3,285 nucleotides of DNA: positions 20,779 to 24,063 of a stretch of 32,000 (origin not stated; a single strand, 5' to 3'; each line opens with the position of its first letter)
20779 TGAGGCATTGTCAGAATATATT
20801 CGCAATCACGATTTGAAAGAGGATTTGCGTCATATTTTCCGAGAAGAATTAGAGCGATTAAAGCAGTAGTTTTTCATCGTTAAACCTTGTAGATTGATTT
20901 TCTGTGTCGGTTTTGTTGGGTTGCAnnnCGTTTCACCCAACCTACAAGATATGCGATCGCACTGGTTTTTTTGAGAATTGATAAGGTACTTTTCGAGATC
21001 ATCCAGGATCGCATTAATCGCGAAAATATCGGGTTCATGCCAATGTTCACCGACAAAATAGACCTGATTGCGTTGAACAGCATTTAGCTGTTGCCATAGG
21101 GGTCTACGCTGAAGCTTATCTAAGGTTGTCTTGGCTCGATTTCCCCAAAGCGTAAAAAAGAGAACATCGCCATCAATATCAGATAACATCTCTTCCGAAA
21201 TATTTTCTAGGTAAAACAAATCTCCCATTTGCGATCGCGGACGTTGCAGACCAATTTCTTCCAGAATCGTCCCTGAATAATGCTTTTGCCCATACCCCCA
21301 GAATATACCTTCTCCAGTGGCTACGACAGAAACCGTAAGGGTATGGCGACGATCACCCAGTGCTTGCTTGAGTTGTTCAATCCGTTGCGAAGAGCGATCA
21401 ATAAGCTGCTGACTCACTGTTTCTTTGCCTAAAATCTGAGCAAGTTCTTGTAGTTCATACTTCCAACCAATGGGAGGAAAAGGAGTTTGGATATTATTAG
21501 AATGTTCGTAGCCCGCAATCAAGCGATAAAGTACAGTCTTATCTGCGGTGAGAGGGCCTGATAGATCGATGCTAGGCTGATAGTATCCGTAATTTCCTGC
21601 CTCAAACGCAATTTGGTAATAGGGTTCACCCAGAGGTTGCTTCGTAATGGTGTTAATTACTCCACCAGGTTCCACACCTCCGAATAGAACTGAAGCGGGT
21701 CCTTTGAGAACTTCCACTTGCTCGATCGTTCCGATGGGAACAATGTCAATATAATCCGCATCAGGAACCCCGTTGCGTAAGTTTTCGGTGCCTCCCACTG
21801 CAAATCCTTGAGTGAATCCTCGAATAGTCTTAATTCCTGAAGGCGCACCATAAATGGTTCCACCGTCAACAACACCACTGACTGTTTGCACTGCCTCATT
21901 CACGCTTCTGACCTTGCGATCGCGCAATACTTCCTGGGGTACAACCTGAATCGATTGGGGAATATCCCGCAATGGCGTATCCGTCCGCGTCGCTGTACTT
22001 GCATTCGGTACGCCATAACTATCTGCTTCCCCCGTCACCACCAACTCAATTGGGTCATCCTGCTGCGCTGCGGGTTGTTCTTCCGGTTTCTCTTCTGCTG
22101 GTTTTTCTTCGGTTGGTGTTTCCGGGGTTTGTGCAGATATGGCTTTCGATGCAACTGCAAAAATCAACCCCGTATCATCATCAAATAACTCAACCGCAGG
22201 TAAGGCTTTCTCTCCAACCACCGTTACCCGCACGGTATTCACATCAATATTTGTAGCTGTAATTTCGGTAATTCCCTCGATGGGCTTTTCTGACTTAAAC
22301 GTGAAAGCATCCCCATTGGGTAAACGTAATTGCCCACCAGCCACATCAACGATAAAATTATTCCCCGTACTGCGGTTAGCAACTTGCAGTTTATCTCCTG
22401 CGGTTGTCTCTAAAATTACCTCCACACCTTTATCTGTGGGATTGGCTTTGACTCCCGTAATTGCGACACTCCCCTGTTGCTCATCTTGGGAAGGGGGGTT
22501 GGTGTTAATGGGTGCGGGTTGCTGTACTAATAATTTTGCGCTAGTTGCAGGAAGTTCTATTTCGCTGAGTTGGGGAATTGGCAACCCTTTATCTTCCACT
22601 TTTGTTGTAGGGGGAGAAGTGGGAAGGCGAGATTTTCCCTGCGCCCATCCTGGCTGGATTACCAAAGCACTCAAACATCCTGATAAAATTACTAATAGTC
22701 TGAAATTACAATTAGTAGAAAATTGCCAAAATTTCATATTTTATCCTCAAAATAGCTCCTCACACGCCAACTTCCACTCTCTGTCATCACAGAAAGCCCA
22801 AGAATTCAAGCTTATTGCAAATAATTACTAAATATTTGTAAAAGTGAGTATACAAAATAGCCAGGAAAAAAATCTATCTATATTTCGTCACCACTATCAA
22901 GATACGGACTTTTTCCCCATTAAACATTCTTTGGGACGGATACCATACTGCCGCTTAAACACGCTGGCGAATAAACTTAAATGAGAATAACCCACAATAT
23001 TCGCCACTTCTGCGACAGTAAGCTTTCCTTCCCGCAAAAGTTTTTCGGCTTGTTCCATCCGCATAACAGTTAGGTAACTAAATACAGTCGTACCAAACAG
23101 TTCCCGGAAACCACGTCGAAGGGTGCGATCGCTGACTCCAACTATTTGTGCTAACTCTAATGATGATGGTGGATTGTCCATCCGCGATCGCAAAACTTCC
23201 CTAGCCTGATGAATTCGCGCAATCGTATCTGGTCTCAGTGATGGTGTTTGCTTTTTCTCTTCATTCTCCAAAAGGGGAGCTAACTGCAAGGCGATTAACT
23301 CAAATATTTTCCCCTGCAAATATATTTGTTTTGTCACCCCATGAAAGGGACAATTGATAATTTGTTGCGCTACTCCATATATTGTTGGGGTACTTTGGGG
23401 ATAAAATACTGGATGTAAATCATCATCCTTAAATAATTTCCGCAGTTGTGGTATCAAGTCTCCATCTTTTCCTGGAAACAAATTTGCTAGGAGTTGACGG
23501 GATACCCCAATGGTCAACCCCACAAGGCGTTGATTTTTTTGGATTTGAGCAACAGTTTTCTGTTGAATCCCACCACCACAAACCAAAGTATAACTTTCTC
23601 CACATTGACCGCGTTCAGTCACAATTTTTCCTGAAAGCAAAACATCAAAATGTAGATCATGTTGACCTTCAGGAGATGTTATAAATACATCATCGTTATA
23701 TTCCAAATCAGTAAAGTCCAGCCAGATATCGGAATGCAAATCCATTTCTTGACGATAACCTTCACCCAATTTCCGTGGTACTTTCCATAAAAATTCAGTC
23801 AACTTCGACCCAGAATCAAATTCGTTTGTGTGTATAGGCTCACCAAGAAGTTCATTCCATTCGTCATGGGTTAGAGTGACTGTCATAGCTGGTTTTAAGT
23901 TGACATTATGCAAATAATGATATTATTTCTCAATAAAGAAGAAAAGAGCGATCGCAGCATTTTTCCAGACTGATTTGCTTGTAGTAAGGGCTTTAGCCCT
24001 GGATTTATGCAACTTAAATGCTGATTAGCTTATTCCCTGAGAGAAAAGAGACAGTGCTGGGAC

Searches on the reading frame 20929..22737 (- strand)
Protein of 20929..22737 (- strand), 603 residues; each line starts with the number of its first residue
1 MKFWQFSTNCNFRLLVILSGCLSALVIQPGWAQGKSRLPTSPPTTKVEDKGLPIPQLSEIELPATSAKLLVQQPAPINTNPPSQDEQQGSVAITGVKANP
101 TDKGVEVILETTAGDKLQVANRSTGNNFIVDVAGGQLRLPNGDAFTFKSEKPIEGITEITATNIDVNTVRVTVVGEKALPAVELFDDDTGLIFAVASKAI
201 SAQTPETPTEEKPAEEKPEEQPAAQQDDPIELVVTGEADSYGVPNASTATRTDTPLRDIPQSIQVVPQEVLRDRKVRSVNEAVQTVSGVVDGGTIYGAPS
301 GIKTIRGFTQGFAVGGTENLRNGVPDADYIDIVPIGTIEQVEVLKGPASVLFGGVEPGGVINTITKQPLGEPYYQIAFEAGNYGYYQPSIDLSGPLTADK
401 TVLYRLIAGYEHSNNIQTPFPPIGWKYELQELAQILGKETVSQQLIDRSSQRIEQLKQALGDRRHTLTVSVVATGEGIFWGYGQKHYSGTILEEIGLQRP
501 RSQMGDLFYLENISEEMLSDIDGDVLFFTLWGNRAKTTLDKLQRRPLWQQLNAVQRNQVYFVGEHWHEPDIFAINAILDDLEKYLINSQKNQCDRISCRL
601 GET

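Call 3: search_protein_families(library=pfam, proteins=[window:20929-22737:-], max_evalue=0.01)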
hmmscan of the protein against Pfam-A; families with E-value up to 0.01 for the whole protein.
window:20929-22737:- (603 aa): 3 families
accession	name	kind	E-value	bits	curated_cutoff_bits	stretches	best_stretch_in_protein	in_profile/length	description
PF07715.20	Plug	-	1.3e-19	71.1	23.9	1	256-360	2-107/107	TonB-dependent Receptor Plug Domain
PF01497.23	Peripla_BP_2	-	1.8e-17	64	27.5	1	424-563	94-232/235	Periplasmic binding protein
PF11741.13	AMIN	-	8.3e-15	55.2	20.5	1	96-194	2-100/101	AMIN domain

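Call 72: search_protein_families(library=pfam, alignment_id=A5, max_evalue=0.00001)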
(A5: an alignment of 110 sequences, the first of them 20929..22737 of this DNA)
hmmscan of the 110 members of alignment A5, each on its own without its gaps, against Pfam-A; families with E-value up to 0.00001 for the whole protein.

A. member 1, window:20929-22737:- (603 aa): 3 families
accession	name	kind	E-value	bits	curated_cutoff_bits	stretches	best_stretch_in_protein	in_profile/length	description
PF07715.20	Plug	-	1.3e-19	71.1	23.9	1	256-360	2-107/107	TonB-dependent Receptor Plug Domain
PF01497.23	Peripla_BP_2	-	1.8e-17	64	27.5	1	424-563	94-232/235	Periplasmic binding protein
PF11741.13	AMIN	-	8.3e-15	55.2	20.5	1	96-194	2-100/101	AMIN domain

B. families by the number of members that match (of 110 scanned): 74 families (the first 25 are shown)
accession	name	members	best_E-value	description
PF01497.23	Peripla_BP_2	17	1.1e-33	Periplasmic binding protein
PF07715.20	Plug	15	2.5e-27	TonB-dependent Receptor Plug Domain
PF00593.30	TonB_dep_Rec_b-barrel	14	1.7e-72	TonB dependent receptor-like, beta-barrel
PF11741.13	AMIN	14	3.5e-18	AMIN domain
PF07690.21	MFS_1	11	1.3e-39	Major Facilitator Superfamily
PF01032.23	FecCD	10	1.7e-100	FecCD transport family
PF00005.33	ABC_tran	9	3.8e-33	ABC transporter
PF05977.19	MFS_3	9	1.3e-19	Transmembrane secretion effector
PF12833.13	HTH_18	7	5.5e-25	Helix-turn-helix domain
PF13304.12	AAA_21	7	2.1e-11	AAA domain, putative AbiEii toxin, Type IV TA system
PF00165.29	HTH_AraC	5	2.8e-12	Bacterial regulatory helix-turn-helix proteins, AraC family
PF14905.12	OMP_b-brl_3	4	3.2e-11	Outer membrane protein beta-barrel family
PF02463.25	SMC_N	4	1.5e-07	RecF/RecN/SMC N terminal domain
PF01804.23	Penicil_amidase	3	4.5e-137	Penicillin amidase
PF03649.18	UPF0014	3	1.2e-93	Uncharacterised protein family (UPF0014)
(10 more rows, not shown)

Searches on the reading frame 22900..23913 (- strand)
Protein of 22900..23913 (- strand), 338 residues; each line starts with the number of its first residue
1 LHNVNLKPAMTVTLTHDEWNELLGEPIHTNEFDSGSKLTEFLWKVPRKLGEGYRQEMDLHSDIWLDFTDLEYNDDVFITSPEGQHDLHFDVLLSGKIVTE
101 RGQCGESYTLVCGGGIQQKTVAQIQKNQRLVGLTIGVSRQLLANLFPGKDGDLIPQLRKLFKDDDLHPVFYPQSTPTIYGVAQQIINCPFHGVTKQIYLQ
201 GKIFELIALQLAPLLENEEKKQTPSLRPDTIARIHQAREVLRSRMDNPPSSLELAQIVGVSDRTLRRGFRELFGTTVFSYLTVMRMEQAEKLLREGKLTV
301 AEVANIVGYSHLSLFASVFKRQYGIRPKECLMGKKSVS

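Call 3: search_protein_families(library=pfam, proteins=[window:22900-23913:-], max_evalue=0.01)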
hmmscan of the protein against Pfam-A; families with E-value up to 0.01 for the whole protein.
window:22900-23913:- (338 aa): 2 families
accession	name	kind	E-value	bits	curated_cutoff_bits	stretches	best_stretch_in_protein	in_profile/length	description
PF12833.13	HTH_18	-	2.7e-21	76.1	33.6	1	254-329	1-76/80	Helix-turn-helix domain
PF00165.29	HTH_AraC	-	1.1e-09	38.6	26.6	1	296-328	7-38/42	Bacterial regulatory helix-turn-helix proteins, AraC family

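Call 4: search_protein_families(library=ncbifam, proteins=[window:22900-23913:-], max_evalue=0.01)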
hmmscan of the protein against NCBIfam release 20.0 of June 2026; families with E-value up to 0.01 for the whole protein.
window:22900-23913:- (338 aa): 28 families (the best 25 are shown)
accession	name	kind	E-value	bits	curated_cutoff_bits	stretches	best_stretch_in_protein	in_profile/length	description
NF041686.2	ant_diox_reg_AndR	equivalog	1.2e-15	58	350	1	207-331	192-318/321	anthranilate 1,2-dioxygenase regulatory protein AndR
NF049968.1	QhpR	equivalog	2.5e-13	49.9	250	1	235-329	188-282/284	AraC-like transcriptional regulator QhpR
NF007860.0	PRK10572.1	equivalog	3.4e-13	49.1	208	1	190-330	140-281/292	arabinose operon transcriptional regulator AraC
NF006902.0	PRK09393.1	equivalog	2.6e-12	46.6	425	1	231-329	219-317/327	transcriptional regulator FtrA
TIGR04094.1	adjacent_YSIRK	equivalog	1.1e-11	44.4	200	1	253-329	306-381/383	YSIRK-targeted surface antigen transcriptional regulator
NF049932.1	TranspRegBtr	equivalog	3.1e-11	42.5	900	1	228-330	160-262/531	bacillibactin transport transcriptional regulator Btr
NF010028.0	PRK13503.1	equivalog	1.9e-09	37.3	288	1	244-335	183-274/278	HTH-type transcriptional activator RhaS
NF011732.0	PRK15185.1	equivalog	3.7e-09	36.3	354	1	254-328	228-301/309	transcriptional regulator HilD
NF040475.1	chlor_reg_RclR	equivalog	5.8e-09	35.7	400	1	251-329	196-274/284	reactive chlorine-specific transcriptional regulator RclR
NF010025.2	PRK13500.1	equivalog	6.5e-09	35.8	525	1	255-328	199-272/282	HTH-type transcriptional activator RhaR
NF047788.1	TransRegPocR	equivalog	7.4e-09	35.3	500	1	253-329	210-286/296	transcriptional regulator PocR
NF047455.1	TF_Staph_AryK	equivalog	2e-08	33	850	1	158-329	89-254/759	transcriptional regulator AryK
NF052371.1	TransRegGbdRPseu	equivalog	2.4e-08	33.4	480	1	240-330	233-323/365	choline metabolism transcriptional regulator GbdR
NF010027.0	PRK13502.1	equivalog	3.2e-08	33.4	384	1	237-328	181-272/282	HTH-type transcriptional activator RhaR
NF010026.0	PRK13501.1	equivalog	1.2e-07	31.2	363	1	258-329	202-273/290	HTH-type transcriptional activator RhaR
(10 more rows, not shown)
